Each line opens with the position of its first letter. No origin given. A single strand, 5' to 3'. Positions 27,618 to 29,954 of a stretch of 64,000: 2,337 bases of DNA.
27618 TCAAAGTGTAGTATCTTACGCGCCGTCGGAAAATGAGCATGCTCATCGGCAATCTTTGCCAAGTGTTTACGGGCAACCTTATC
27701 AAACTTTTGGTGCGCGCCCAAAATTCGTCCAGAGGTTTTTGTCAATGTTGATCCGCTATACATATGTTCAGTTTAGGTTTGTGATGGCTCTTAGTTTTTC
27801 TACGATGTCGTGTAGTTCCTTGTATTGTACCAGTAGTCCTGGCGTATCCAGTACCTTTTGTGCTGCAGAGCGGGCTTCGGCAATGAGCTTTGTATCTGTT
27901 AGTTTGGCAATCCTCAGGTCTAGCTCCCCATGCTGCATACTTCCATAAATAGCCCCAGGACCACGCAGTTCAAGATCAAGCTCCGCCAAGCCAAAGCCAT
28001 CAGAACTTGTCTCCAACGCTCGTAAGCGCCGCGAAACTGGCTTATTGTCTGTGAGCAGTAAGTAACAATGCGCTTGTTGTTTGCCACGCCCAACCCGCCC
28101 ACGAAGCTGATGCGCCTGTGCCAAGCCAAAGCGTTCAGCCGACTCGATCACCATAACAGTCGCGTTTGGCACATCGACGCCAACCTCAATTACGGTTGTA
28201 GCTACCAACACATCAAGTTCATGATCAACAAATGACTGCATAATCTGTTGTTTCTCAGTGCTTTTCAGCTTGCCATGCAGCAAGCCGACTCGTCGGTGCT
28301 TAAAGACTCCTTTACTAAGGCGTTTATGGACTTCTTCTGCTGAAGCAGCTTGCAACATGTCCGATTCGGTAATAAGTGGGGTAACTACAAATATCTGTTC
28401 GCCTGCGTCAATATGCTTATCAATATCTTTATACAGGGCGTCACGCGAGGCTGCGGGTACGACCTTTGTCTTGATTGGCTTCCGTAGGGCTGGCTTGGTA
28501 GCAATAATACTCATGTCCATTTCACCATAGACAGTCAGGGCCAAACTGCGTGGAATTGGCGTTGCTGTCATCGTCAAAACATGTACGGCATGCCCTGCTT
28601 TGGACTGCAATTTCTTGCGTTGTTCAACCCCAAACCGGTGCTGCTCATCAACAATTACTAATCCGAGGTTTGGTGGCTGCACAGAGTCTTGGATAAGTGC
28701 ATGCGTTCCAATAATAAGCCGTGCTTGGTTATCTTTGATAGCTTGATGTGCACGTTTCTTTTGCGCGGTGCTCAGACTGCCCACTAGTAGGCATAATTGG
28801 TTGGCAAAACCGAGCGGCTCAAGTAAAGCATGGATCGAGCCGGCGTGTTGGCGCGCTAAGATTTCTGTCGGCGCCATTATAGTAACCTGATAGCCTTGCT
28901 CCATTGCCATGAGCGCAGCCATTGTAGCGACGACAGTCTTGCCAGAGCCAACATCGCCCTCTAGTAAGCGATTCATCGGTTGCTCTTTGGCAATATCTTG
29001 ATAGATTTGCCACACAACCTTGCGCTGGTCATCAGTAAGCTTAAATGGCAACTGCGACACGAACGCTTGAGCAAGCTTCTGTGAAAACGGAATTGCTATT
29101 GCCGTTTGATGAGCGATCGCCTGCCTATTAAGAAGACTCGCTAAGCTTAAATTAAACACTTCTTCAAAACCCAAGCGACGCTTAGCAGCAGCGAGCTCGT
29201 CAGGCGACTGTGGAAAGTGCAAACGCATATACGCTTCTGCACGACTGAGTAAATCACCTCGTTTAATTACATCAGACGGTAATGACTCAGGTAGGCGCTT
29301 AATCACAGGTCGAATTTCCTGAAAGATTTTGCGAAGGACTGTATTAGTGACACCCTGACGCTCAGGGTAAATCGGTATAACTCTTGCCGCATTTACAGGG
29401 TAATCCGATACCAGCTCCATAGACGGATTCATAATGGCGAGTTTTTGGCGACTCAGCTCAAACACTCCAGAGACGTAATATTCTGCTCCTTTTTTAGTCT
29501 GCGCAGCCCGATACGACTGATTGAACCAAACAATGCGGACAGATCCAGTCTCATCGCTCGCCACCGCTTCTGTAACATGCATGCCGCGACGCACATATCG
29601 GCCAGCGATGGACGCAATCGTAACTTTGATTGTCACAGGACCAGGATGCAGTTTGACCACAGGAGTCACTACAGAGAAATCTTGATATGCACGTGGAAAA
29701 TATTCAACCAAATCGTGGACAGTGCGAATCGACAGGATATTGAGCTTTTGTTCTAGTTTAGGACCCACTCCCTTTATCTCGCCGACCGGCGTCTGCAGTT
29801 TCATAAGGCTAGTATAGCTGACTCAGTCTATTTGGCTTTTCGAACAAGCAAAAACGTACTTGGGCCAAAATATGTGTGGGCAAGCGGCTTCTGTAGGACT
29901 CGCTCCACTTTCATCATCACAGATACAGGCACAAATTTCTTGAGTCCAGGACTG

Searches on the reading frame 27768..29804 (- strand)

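Call 74: search_protein_families(library=pfam, proteins=[window:27768-29804:-], max_evalue=0.00001)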
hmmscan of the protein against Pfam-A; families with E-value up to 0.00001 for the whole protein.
window:27768-29804:- (678 aa): 7 families
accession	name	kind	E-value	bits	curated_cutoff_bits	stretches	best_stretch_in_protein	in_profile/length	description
PF17191.10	RecG_wedge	-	4.8e-26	91.7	23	1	10-163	5-157/162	RecG wedge domain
PF00270.35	DEAD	-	6e-22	78.6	26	1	258-420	2-163/167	DEAD/DEAH box helicase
PF00271.37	Helicase_C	-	6.4e-20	71.9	23.5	1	464-574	11-109/110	Helicase conserved C-terminal domain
PF04851.21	ResIII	-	3.7e-11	43.6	22.5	1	254-416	2-162/164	Type III restriction enzyme, res subunit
PF19833.4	RecG_dom3_C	-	2e-09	37.8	26.8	1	601-673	2-75/87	ATP-dependent DNA helicase RecG, domain 3, C-terminal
PF13604.12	AAA_30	-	5.4e-06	26.7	27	1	256-405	2-114/191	AAA domain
PF01336.31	tRNA_anti-codon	-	7.8e-06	26.2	27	0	57-131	1-74/75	OB-fold nucleic acid binding domain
